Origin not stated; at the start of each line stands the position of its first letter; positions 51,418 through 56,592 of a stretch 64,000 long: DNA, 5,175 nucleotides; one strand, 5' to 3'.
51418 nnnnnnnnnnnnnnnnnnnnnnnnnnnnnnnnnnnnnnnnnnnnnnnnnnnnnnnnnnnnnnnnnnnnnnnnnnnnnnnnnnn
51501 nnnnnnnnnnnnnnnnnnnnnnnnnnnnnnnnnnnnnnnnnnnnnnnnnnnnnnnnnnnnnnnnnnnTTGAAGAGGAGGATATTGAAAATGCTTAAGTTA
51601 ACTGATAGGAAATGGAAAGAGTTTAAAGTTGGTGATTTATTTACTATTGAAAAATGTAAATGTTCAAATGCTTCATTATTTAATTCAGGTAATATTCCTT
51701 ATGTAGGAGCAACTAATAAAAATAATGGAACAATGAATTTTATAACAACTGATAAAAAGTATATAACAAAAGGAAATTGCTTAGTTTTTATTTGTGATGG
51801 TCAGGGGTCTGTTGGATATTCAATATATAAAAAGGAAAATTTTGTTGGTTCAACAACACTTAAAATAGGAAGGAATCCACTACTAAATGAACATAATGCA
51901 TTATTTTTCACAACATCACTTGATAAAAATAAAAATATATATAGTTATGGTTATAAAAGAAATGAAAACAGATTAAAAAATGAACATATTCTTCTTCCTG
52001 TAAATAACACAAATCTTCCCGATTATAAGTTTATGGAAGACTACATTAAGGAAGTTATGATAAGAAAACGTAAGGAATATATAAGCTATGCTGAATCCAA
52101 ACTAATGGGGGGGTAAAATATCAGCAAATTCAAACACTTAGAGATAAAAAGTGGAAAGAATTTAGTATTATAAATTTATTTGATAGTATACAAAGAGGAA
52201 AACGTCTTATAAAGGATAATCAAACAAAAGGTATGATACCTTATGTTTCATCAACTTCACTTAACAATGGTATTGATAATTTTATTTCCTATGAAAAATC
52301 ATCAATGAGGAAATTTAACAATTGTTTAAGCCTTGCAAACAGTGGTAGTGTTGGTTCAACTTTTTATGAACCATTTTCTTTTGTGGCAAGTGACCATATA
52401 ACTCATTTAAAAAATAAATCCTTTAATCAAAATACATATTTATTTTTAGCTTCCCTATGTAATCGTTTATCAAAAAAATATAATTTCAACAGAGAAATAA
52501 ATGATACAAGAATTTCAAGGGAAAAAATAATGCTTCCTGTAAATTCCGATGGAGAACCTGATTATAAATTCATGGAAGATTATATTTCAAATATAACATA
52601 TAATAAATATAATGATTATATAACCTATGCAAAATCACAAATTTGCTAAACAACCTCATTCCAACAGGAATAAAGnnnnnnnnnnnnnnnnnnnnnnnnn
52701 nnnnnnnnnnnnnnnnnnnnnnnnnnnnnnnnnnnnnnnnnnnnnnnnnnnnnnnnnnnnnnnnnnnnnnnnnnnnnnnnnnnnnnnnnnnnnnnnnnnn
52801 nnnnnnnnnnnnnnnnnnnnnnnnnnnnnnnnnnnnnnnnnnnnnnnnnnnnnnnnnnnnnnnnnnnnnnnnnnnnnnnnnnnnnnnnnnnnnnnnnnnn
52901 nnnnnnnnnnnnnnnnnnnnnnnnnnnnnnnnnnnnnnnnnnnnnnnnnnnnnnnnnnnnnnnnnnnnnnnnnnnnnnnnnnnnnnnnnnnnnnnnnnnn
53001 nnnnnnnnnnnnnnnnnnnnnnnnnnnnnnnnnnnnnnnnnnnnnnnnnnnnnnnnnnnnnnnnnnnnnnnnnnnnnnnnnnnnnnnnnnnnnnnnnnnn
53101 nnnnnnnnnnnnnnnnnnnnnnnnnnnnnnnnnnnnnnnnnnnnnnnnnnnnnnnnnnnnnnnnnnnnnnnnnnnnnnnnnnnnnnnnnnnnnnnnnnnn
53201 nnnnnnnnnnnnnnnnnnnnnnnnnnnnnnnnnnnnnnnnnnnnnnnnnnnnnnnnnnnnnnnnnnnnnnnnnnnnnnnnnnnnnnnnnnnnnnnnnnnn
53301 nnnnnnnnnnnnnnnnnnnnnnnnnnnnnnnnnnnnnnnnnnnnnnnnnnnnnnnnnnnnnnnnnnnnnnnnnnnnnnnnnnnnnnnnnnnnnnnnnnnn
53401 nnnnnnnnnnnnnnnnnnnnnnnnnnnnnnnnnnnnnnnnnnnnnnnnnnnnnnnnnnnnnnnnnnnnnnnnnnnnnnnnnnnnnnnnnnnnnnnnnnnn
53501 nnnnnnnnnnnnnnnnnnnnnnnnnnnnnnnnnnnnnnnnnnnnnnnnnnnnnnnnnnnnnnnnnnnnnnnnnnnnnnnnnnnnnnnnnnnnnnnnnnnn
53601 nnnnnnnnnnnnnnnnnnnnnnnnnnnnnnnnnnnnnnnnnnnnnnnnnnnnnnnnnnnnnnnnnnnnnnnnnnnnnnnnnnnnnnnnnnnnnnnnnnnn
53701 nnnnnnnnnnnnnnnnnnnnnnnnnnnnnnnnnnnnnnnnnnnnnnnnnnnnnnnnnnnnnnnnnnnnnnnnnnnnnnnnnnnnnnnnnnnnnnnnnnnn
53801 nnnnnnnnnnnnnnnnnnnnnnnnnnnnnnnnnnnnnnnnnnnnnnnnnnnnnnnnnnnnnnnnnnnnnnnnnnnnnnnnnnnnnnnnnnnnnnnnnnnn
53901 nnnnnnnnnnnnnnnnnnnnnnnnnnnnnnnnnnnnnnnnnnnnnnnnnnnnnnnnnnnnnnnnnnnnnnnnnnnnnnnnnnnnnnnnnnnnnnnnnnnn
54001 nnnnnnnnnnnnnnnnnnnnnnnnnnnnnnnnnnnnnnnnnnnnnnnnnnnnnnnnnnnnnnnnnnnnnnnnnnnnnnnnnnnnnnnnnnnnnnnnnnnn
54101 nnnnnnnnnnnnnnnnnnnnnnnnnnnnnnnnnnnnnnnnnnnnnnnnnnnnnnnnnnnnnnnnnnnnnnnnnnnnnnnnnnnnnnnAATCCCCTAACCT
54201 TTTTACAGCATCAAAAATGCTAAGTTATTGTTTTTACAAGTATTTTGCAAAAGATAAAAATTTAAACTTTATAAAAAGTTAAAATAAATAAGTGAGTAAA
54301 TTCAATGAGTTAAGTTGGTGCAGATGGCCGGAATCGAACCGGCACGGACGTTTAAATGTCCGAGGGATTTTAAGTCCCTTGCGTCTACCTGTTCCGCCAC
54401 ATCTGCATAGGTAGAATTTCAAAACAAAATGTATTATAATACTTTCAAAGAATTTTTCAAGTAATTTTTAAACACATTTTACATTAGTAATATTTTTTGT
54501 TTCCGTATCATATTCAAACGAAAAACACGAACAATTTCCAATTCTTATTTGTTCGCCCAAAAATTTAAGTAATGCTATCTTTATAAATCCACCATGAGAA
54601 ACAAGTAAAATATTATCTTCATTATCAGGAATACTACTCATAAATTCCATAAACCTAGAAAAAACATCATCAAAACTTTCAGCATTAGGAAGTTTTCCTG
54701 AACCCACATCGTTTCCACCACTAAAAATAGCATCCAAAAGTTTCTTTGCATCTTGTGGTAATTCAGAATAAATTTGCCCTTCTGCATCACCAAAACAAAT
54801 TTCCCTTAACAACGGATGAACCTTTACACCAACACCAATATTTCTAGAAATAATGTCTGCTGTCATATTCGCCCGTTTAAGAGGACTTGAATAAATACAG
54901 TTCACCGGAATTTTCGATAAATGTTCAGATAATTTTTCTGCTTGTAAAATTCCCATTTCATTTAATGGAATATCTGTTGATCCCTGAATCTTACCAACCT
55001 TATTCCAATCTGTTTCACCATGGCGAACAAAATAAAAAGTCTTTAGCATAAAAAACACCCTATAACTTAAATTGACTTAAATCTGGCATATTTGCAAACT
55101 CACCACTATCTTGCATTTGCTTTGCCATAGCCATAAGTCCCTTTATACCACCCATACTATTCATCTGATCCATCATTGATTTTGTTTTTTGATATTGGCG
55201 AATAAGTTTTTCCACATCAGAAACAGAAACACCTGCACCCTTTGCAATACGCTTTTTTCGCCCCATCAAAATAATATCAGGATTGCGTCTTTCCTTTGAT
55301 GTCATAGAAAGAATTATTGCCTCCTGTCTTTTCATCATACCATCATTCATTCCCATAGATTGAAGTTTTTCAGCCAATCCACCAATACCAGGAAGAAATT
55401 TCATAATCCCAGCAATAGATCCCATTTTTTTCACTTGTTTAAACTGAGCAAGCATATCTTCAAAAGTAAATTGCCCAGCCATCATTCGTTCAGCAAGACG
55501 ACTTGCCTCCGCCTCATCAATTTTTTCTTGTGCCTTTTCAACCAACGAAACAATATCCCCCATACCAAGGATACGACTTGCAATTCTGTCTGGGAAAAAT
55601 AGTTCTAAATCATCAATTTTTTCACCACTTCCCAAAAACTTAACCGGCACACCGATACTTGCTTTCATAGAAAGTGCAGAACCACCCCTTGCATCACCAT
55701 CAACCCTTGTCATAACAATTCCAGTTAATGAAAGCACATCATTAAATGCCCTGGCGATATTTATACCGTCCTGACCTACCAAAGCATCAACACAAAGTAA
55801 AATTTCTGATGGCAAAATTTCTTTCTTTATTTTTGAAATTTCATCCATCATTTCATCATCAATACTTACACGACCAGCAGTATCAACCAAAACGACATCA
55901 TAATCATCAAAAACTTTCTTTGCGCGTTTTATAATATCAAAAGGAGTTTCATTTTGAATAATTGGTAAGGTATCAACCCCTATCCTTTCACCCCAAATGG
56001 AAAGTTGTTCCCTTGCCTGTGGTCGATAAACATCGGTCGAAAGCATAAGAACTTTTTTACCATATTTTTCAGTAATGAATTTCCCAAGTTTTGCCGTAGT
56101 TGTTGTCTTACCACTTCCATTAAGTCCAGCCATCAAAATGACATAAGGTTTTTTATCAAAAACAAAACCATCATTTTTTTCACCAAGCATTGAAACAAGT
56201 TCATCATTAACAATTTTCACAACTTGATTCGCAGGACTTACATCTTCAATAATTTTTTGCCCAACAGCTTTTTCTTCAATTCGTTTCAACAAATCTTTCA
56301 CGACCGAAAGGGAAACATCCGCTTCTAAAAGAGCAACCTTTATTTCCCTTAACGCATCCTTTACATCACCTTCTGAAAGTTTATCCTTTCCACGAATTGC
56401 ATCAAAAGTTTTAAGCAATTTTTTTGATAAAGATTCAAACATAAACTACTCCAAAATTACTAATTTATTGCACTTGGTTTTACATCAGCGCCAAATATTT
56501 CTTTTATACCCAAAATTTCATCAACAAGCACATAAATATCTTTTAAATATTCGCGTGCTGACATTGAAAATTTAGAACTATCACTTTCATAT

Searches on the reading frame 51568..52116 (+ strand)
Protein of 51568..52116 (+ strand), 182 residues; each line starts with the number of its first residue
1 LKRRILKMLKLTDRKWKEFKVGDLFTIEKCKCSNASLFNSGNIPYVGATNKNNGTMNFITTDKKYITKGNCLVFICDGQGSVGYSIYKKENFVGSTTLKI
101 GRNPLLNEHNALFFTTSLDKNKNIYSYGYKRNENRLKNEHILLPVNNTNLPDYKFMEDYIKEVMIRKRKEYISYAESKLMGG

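Call 22: search_protein_families(library=pfam, proteins=[window:51568-52116:+])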
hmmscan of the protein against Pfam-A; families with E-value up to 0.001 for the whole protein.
window:51568-52116:+ (182 aa): 1 family
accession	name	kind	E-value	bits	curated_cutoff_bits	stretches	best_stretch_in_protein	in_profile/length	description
PF01420.25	Methylase_S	-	3.6e-18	66.8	22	1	15-167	3-160/168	Type I restriction modification DNA specificity domain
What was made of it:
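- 51589..52116 (+): Sister locus: hsdS first half (TRD1, 175 aa), ended by the stop that directly follows the G7 tract. PF01420 (call 22).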

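Call 44: list_cluster_members(proteins=[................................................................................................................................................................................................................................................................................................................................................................, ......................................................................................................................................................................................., window:51589-52113:+, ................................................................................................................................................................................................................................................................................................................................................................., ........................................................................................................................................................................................, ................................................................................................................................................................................, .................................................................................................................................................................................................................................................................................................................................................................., window:51568-52113:+, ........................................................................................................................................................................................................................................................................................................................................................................])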
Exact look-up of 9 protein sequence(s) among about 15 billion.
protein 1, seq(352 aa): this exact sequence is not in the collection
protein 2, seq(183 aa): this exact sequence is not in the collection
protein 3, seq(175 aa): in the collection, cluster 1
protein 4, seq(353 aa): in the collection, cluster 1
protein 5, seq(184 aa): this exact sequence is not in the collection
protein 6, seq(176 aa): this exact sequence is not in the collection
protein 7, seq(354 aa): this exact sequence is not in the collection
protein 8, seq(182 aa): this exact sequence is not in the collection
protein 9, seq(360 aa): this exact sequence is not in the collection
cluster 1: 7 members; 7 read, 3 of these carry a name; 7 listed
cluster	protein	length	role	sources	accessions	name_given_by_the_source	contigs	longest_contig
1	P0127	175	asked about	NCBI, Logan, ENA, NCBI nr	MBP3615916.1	MAG: restriction endonuclease subunit S [Alphaproteobacteria bacterium] | restriction endonuclease subunit S [Alphaproteobacteria bacterium]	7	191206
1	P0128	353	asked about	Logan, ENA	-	-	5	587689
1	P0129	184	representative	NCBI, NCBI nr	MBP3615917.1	MAG: restriction endonuclease subunit S [Alphaproteobacteria bacterium] | restriction endonuclease subunit S [Alphaproteobacteria bacterium]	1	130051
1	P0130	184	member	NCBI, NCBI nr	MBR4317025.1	MAG: restriction endonuclease subunit S [Alphaproteobacteria bacterium] | restriction endonuclease subunit S [Alphaproteobacteria bacterium]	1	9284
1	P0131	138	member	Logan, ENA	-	-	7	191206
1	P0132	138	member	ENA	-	-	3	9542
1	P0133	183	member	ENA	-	-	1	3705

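Call 47: find_encoding_contigs(protein=P0128, flank=3000, max_places=6)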
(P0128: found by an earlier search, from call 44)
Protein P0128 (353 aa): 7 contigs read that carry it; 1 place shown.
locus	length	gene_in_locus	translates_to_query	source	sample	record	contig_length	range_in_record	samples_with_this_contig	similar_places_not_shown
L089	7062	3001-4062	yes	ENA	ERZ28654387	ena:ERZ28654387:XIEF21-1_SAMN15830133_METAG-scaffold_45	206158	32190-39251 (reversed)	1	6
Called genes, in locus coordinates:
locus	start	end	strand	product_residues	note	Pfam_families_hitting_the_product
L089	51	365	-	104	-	PF12599:DUF3768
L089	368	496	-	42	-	-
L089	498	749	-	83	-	-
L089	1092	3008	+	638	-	PF02384:N6_Mtase, PF01170:UPF0020, PF20473:MmeI_Mtase (weak)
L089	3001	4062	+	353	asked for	PF01420:Methylase_S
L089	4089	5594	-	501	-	PF00589:Phage_integrase (weak)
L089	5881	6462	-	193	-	PF00300:His_Phos_1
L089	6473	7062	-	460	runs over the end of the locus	PF02881:SRP54_N, PF06414:Zeta_toxin (weak), PF00448:SRP54, PF01656:CbiA (weak), PF02978:SRP_SPB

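Call 48: find_encoding_contigs(protein=P0133, flank=2000, max_places=3)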
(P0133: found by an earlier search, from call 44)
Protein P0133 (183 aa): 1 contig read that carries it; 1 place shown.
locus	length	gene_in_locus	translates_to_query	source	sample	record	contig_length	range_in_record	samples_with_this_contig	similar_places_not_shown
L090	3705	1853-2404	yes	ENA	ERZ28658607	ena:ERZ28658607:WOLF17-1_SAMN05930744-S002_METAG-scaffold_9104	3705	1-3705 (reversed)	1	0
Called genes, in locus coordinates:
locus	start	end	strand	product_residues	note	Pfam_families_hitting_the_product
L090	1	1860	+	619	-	?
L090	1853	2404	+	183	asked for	PF01420:Methylase_S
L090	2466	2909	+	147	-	PF01420:Methylase_S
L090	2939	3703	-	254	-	?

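Call 49: find_encoding_contigs(protein=P0127, flank=2000, max_places=6)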
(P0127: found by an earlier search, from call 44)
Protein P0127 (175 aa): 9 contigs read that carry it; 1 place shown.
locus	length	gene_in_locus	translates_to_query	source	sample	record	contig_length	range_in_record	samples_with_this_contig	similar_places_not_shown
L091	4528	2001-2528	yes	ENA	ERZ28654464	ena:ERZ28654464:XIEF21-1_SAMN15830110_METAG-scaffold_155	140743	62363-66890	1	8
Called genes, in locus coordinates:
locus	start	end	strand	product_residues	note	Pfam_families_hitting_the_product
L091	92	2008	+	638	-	PF02384:N6_Mtase, PF01170:UPF0020, PF20473:MmeI_Mtase (weak)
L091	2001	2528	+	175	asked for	PF01420:Methylase_S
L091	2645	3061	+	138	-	PF01420:Methylase_S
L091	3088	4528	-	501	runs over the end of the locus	PF00589:Phage_integrase (weak)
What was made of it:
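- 51589..52116 (+): The product P0127 was found on 9 contigs read (calls 44, 49).
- The predicted G8-fused HsdS (353 aa) exists exactly, on 7 contigs read, and the G7 half-protein on 9 (calls 44, 47, 49). The hsdS G7 and G8 alleles are each seen on several long contigs (calls 44, 47, 49).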

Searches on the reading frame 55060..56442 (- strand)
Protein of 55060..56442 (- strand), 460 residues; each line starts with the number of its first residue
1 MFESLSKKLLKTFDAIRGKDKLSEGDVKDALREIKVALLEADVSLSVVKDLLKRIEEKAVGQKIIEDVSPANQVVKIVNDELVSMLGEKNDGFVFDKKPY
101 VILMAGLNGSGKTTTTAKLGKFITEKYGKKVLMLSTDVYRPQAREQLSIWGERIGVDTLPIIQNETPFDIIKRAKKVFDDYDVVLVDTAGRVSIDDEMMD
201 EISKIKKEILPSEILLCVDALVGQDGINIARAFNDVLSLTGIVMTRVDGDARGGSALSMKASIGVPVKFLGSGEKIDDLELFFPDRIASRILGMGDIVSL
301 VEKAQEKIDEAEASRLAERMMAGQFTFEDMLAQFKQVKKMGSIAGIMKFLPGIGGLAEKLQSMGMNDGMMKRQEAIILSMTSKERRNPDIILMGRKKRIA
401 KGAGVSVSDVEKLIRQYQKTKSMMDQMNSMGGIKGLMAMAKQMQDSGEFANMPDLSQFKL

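Call 28: search_protein_families(library=pfam, proteins=[window:55060-56442:-])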
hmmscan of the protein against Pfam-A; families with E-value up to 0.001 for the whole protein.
window:55060-56442:- (460 aa): 5 families
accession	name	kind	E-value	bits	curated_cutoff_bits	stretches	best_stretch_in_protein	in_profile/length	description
PF00448.28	SRP54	-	4.9e-65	219.3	22.7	1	99-293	1-196/196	SRP54-type protein, GTPase domain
PF02978.25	SRP_SPB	-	6.2e-30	103.9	27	1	324-424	1-91/91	Signal peptide binding domain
PF02881.24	SRP54_N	-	4.7e-18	65.6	22.4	1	5-82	1-75/75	SRP54-type protein, helical bundle domain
PF01656.29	CbiA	-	1.3e-06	28.9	25.4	1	108-257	8-93/125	CobQ/CobB/MinD/ParA nucleotide binding domain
PF06414.18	Zeta_toxin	-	2.6e-06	27.5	22.3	1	91-146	9-61/199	Zeta toxin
